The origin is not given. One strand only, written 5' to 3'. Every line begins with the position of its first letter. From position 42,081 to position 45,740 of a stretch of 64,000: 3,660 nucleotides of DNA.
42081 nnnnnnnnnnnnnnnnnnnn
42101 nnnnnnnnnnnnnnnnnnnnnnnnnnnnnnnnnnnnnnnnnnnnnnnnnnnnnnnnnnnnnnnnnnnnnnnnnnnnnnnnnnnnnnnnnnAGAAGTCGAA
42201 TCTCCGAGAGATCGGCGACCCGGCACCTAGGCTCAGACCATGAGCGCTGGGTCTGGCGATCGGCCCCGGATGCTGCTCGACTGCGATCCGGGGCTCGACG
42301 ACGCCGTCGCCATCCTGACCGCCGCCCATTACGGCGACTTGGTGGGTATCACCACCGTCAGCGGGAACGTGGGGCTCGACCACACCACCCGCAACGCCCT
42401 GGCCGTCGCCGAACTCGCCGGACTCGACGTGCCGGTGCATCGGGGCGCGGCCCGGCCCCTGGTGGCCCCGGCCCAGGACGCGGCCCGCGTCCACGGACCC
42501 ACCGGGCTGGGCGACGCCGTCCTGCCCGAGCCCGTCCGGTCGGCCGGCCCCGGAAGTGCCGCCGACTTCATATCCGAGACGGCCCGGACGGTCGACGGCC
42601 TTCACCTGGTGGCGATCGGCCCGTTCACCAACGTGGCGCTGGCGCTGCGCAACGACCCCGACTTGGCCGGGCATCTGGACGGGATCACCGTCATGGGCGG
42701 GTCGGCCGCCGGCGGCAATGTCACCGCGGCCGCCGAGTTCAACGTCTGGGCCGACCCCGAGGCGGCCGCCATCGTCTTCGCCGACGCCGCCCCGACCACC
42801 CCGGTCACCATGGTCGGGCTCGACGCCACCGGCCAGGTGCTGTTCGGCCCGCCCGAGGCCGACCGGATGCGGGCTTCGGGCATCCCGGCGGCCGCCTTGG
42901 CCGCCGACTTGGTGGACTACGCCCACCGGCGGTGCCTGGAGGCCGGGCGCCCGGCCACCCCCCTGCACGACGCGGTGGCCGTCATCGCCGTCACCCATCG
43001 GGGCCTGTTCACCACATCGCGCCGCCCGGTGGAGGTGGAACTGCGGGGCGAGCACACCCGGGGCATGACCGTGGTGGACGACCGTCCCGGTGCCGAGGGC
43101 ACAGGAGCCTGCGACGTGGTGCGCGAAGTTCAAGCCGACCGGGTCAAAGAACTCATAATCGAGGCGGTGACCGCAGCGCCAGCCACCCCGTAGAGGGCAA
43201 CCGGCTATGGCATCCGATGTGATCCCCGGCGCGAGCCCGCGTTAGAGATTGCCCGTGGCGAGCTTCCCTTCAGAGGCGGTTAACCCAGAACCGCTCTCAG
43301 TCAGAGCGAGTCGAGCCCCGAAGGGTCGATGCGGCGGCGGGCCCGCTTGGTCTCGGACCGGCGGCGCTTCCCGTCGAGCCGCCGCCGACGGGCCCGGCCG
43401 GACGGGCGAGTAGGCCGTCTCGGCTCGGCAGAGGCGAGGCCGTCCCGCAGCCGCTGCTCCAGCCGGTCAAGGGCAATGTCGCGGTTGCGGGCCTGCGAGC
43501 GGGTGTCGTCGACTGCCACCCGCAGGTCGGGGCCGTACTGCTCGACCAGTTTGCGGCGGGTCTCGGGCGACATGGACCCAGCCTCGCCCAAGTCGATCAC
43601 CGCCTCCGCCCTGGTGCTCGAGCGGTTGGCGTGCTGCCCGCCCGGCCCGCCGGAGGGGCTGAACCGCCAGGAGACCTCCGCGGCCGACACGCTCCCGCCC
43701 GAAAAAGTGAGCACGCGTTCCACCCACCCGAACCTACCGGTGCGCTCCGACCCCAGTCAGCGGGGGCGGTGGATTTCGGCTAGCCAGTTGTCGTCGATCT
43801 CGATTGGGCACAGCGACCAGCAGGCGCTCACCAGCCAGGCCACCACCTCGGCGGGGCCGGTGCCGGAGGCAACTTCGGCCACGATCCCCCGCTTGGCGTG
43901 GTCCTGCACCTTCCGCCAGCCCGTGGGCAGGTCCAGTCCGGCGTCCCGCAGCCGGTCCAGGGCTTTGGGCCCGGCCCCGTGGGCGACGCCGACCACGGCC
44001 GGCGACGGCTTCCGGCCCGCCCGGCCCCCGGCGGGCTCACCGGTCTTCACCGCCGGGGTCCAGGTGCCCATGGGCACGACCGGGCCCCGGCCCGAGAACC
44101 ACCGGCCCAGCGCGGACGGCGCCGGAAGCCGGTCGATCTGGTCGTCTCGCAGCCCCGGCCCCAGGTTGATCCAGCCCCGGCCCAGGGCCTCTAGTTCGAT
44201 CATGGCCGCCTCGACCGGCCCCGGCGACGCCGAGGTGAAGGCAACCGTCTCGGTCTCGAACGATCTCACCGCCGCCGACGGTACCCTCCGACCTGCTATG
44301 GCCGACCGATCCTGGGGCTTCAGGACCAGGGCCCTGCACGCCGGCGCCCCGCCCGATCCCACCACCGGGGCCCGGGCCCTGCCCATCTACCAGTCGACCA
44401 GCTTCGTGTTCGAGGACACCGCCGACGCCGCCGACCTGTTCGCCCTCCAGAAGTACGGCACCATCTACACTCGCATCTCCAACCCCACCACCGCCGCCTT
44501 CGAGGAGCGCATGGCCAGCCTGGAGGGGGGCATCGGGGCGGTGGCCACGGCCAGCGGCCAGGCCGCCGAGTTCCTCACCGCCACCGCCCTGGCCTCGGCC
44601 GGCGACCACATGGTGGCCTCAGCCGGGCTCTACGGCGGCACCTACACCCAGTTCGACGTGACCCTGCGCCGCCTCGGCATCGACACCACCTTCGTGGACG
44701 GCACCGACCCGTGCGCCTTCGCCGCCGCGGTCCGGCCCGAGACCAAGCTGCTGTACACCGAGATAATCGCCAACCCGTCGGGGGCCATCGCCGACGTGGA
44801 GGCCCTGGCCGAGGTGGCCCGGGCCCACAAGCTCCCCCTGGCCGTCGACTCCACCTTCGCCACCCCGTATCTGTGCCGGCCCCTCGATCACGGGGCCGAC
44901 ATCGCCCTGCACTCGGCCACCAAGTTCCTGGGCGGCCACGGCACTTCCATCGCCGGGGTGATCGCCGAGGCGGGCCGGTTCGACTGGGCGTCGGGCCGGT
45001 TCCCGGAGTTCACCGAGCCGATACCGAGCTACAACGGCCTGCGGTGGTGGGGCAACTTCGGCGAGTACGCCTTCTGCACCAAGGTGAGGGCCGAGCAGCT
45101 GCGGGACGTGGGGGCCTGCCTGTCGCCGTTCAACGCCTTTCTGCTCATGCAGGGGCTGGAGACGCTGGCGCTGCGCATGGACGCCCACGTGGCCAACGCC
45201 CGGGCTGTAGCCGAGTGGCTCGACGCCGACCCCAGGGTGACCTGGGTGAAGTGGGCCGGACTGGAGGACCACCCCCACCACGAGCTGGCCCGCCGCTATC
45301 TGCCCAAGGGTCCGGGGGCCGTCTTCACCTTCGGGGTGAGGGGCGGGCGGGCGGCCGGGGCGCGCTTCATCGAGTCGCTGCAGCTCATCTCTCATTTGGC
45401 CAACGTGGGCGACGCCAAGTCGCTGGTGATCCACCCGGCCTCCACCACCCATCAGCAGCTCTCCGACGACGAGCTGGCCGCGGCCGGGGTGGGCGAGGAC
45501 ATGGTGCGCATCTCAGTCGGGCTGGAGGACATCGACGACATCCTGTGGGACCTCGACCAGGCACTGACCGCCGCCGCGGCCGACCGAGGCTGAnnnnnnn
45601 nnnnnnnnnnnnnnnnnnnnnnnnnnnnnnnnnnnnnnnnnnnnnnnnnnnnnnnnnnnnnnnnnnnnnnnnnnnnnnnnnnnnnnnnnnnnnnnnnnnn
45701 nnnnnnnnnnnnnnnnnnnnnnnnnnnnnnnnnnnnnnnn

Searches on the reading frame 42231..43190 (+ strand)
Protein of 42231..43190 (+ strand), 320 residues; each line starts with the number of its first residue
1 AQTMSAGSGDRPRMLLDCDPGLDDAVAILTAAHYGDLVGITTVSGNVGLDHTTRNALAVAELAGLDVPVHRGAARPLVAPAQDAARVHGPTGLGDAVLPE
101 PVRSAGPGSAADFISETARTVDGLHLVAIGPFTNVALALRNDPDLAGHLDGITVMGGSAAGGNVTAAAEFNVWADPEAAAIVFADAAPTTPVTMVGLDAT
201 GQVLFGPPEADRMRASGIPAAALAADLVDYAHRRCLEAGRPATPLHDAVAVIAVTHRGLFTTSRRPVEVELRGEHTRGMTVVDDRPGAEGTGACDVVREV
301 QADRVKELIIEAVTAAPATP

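Call 50: search_protein_families(library=pfam, proteins=[window:42231-43190:+], max_evalue=0.001)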
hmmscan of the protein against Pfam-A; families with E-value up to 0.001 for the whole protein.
window:42231-43190:+ (320 aa): 1 family
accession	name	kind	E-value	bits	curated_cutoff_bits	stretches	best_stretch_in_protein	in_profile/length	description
PF01156.24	IU_nuc_hydro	-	2.1e-87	294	34.2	1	15-306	2-296/297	Inosine-uridine preferring nucleoside hydrolase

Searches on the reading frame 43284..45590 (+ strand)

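Call 50: search_protein_families(library=pfam, proteins=[window:43284-45590:+], max_evalue=0.001)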
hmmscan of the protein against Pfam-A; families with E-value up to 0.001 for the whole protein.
window:43284-45590:+ (769 aa): 4 families
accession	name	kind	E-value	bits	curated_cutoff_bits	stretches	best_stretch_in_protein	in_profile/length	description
PF01053.26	Cys_Met_Meta_PP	-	8.8e-129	429.8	27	1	348-761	2-380/381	Cys/Met metabolism PLP-dependent enzyme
PF01041.23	DegT_DnrJ_EryC1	-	8e-06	25.7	19.8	1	400-526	23-149/360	DegT/DnrJ/EryC1/StrS aminotransferase family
PF00155.27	Aminotran_1_2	-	1.4e-05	24.9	19.7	1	399-527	39-190/361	Aminotransferase class I and II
PF00266.25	Aminotran_5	-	1.9e-05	24.2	21.5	1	475-557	128-211/371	Aminotransferase class-V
